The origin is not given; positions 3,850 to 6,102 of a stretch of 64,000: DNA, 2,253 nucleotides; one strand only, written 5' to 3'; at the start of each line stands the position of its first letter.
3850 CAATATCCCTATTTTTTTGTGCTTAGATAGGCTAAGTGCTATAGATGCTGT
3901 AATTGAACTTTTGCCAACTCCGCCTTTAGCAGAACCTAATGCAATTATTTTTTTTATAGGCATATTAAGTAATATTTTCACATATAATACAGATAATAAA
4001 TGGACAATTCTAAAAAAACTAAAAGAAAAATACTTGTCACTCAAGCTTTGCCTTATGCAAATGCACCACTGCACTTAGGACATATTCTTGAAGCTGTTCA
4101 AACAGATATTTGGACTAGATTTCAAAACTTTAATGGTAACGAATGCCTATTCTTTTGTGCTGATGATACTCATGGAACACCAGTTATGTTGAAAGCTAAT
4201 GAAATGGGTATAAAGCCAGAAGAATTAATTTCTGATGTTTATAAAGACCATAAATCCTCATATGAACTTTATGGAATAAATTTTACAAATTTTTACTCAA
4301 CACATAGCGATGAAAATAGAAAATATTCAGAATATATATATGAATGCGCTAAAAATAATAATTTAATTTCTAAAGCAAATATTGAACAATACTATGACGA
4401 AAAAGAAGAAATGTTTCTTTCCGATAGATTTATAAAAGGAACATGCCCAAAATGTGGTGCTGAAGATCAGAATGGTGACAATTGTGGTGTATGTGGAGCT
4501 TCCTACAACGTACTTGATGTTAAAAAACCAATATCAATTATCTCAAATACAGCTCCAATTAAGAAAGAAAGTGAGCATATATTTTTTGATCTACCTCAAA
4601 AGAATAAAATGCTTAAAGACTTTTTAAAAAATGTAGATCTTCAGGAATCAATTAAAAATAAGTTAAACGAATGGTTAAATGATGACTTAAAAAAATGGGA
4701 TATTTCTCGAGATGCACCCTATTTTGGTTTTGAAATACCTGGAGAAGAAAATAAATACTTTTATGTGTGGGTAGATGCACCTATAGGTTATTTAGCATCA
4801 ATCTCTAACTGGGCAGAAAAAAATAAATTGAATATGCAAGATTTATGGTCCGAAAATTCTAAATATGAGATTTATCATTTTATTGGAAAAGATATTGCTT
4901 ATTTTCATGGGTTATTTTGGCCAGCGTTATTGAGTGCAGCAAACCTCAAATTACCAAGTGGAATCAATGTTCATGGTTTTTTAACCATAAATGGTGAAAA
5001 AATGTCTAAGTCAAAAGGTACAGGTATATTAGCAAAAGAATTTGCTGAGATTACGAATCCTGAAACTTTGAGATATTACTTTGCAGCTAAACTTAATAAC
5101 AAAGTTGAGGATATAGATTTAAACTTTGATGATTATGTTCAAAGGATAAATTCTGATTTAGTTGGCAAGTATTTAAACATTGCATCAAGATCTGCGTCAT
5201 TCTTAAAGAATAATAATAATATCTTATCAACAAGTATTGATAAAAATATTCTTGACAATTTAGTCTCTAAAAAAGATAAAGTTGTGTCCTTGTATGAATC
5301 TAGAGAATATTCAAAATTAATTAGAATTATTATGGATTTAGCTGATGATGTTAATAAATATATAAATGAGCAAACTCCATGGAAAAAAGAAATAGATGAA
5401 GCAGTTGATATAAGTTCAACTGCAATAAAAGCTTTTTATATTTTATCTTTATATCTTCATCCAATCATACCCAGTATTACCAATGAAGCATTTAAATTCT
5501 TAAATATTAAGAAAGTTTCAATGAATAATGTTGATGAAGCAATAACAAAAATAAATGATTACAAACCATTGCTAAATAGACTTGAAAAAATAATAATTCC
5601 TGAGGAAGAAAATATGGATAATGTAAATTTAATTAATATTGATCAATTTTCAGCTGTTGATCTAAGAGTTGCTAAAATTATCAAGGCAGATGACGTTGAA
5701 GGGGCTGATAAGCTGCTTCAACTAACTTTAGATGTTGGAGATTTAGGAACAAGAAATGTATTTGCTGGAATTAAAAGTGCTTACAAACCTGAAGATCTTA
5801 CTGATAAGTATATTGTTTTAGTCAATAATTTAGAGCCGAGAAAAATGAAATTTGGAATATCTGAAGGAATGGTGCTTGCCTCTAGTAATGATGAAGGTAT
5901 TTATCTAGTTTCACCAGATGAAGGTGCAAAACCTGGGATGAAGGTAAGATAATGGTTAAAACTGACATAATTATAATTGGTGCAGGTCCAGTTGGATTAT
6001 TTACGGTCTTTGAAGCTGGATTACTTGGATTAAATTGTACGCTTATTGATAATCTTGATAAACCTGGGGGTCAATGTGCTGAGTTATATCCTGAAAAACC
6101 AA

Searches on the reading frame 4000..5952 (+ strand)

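Call 81: search_protein_families(library=pfam, proteins=[window:4000-5952:+], max_evalue=0.00001)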
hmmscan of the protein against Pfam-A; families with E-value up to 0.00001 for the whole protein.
window:4000-5952:+ (650 aa): 6 families
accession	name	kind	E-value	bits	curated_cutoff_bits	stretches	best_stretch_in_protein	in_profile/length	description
PF09334.17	tRNA-synt_1g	-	7.2e-141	469.9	20.1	1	11-398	1-390/391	tRNA synthetases class I (M)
PF01588.26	tRNA_bind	-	2.1e-23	82.7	27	1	555-647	1-95/96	Putative tRNA binding domain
PF00133.28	tRNA-synt_1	-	7.9e-13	48.4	22.7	1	4-73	18-88/414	tRNA synthetases class I (I, L, M and V)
PF01921.24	tRNA-synt_1f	-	2.9e-07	30.2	27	1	317-385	265-330/360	tRNA synthetases class I (K)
PF01406.26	tRNA-synt_1e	-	6.6e-07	29.4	27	0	325-367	244-286/301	tRNA synthetases class I (C) catalytic domain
PF08264.19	Anticodon_1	-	6.7e-07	29.7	25.1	1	414-506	1-99/148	Anticodon-binding domain of tRNA ligase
